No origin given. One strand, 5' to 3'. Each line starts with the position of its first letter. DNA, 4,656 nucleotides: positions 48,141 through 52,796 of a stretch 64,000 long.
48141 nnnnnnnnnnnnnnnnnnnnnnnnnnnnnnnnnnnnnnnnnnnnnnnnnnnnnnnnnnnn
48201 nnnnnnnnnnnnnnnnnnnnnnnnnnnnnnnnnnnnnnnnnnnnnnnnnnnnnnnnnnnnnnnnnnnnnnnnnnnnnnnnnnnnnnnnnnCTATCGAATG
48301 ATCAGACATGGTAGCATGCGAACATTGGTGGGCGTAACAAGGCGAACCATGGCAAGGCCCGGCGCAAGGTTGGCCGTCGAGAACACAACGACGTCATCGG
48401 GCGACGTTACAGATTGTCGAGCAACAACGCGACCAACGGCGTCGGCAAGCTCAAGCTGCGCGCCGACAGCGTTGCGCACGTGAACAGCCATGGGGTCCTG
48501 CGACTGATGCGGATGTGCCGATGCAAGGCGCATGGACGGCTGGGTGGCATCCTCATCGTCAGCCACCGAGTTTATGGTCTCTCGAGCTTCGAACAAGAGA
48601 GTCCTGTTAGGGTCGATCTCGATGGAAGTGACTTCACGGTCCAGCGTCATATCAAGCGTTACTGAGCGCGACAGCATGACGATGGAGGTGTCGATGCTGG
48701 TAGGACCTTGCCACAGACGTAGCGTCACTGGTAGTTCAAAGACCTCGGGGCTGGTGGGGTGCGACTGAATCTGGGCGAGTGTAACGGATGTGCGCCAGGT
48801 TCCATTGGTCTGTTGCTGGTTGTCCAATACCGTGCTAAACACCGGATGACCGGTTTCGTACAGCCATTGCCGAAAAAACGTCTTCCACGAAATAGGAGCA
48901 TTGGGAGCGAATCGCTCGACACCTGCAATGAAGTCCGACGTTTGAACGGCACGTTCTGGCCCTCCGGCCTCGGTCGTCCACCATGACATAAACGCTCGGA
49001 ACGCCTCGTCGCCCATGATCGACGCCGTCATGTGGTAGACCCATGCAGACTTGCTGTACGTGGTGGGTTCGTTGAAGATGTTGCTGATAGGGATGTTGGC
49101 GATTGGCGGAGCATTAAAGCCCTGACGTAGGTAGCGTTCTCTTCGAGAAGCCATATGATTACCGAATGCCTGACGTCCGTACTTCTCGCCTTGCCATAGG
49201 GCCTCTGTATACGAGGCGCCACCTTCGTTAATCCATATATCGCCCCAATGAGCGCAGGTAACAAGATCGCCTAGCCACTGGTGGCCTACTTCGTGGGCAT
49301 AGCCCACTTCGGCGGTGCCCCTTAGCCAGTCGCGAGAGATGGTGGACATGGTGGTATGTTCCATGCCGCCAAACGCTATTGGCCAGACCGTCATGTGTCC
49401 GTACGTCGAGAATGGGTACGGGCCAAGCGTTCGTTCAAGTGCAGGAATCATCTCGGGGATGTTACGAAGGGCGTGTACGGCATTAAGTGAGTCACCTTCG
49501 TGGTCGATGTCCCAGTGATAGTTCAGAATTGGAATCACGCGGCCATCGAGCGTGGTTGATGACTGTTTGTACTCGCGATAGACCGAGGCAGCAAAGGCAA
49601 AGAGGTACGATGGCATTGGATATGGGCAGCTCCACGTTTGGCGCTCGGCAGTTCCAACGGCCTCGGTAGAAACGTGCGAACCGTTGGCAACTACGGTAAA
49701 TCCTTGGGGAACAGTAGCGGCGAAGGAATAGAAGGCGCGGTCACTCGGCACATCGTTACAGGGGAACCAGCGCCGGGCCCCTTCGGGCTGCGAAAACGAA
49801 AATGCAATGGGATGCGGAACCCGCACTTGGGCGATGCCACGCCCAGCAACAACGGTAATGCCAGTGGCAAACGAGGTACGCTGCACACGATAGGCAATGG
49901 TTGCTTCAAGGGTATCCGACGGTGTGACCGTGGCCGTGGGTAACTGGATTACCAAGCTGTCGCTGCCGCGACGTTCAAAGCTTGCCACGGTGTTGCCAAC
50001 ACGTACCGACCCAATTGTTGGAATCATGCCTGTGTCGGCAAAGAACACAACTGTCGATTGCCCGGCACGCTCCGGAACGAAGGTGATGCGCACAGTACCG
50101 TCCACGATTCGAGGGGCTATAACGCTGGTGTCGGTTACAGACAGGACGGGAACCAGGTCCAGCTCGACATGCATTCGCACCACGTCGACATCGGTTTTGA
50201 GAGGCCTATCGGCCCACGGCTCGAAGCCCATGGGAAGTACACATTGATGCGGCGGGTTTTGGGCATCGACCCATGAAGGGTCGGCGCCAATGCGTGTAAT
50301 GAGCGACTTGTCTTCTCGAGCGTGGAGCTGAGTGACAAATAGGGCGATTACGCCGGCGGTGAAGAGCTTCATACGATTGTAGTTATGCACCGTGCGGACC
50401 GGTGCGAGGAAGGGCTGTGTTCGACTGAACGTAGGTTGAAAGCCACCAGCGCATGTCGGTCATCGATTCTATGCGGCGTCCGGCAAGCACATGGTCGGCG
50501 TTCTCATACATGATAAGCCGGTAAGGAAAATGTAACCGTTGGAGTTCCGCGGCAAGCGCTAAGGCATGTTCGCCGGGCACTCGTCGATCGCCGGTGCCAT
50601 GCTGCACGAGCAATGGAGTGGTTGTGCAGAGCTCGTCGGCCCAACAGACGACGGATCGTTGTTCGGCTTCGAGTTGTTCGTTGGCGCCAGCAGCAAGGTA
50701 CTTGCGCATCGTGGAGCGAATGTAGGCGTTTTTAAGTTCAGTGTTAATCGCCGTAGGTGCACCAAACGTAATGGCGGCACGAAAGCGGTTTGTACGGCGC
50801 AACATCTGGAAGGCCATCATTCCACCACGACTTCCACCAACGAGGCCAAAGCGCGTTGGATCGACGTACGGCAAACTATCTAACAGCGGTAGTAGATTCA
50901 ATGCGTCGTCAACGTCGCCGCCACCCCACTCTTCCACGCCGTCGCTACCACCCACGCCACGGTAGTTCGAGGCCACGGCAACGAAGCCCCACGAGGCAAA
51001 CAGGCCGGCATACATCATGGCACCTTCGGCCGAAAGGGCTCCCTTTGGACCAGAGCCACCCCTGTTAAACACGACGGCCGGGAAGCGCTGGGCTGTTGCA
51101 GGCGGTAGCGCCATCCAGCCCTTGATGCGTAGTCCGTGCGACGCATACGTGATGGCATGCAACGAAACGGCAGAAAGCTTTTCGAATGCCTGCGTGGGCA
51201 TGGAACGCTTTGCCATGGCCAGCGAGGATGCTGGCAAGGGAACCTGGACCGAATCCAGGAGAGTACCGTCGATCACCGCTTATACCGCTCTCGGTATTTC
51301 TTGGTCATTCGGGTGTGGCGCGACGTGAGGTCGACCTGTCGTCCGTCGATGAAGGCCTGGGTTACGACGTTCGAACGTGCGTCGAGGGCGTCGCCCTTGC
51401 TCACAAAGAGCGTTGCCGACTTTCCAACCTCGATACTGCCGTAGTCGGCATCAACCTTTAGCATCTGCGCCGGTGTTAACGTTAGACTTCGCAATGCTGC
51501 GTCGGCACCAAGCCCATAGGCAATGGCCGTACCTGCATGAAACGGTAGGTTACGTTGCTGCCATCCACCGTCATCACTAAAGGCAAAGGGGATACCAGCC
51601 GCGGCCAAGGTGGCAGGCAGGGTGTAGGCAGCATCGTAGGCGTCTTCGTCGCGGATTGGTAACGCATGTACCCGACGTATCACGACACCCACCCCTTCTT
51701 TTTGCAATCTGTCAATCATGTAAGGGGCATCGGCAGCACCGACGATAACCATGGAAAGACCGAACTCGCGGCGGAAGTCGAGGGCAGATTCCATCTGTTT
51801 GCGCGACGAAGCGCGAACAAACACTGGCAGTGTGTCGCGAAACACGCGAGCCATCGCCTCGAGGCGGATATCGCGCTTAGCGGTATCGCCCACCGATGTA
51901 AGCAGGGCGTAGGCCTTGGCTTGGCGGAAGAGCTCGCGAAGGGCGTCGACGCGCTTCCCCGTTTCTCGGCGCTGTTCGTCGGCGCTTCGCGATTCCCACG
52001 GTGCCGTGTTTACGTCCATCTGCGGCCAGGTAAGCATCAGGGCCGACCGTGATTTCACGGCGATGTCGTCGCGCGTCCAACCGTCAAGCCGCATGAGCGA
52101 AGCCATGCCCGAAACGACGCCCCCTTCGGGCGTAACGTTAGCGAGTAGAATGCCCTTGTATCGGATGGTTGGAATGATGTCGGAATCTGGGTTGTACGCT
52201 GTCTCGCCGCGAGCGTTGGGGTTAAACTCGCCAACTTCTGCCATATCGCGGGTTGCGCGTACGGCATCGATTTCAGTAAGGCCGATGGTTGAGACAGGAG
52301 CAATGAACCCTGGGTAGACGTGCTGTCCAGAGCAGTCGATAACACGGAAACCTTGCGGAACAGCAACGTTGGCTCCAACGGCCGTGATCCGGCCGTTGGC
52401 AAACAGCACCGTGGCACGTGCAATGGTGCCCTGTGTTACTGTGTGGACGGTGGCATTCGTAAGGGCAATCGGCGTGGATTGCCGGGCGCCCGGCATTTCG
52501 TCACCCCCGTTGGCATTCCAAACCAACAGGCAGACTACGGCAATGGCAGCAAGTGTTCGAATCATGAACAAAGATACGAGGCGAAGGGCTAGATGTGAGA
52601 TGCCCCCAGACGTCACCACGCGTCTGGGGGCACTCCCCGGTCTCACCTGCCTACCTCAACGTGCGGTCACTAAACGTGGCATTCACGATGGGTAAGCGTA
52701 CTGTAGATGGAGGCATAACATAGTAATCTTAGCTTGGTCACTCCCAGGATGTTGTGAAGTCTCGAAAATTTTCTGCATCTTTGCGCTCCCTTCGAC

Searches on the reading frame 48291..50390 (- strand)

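Call 13: search_protein_families(library=pfam, proteins=[window:48291-50390:-], max_evalue=0.001)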
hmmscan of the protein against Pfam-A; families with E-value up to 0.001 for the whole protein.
window:48291-50390:- (699 aa): 2 families
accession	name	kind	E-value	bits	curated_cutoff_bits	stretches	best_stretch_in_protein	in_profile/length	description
PF01433.26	Peptidase_M1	-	1.1e-21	77.9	27.7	1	313-493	8-205/218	Peptidase family M1 domain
PF17900.6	Peptidase_M1_N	-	4.7e-11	43.6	25.8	1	95-263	17-186/186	Peptidase M1 N-terminal domain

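Call 47: search_protein_families(library=ncbifam, proteins=[window:48291-50390:-], max_evalue=0.001)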
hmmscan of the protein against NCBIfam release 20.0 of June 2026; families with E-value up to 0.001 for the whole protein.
window:48291-50390:- (699 aa): 3 families
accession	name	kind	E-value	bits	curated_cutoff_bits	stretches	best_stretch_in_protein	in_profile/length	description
TIGR02411.1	leuko_A4_hydro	equivalog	2.5e-19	69.4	761.7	1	126-407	56-325/600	leukotriene-A(4) hydrolase/aminopeptidase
TIGR02412.1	pepN_strep_liv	equivalog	9.7e-19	67.2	591.2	1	201-517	125-446/832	aminopeptidase N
TIGR02414.1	pepN_proteo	equivalog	2.2e-16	59.2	718.2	1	232-560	148-484/868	aminopeptidase N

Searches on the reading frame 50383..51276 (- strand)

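Call 35: search_protein_families(library=pfam, proteins=[window:50383-51276:-], max_evalue=0.001)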
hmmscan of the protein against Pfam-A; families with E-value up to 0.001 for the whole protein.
window:50383-51276:- (297 aa): 7 families
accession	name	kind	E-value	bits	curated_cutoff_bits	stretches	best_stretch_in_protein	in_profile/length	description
PF00326.27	Peptidase_S9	-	3.1e-26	92.6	22.6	1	92-284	9-211/213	Prolyl oligopeptidase family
PF01738.24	DLH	-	4.8e-08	33.3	21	1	125-268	81-192/217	Dienelactone hydrolase family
PF05448.18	AXE1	-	8.1e-07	28.5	21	0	33-111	50-123/321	Acetyl xylan esterase (AXE1)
PF00561.26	Abhydrolase_1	-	2.2e-06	28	25.8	1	66-198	1-124/245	alpha/beta hydrolase fold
PF02129.25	Peptidase_S15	-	2.5e-06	27.8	23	1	50-169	4-124/262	X-Pro dipeptidyl-peptidase (S15 family)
PF20434.5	BD-FAE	-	9.9e-06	25.6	26.8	1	57-245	5-215/215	BD-FAE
PF12146.15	Hydrolase_4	-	1.8e-05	24.6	27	0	93-182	27-118/239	Serine aminopeptidase, S33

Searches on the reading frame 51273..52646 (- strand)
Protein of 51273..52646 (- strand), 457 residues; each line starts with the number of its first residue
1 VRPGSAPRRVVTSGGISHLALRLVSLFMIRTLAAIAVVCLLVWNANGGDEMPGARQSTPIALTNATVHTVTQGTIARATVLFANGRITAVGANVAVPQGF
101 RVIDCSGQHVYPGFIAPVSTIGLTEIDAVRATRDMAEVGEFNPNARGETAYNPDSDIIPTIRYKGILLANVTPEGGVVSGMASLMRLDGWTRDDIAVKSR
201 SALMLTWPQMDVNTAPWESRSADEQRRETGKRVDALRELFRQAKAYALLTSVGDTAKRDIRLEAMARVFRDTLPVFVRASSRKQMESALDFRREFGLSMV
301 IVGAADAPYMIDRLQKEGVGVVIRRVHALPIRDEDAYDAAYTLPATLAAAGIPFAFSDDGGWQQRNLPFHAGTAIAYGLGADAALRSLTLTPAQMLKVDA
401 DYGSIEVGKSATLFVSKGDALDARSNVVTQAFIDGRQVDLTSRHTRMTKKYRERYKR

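Call 13: search_protein_families(library=pfam, proteins=[window:51273-52646:-], max_evalue=0.001)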
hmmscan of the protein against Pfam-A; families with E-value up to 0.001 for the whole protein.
window:51273-52646:- (457 aa): 2 families
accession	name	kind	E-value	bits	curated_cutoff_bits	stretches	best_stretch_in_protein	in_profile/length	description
PF01979.26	Amidohydro_1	-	1.6e-07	31.3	25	1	343-438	235-345/345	Amidohydrolase family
PF07969.17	Amidohydro_3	-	0.00024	21.1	29.7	0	382-438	410-471/472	Amidohydrolase family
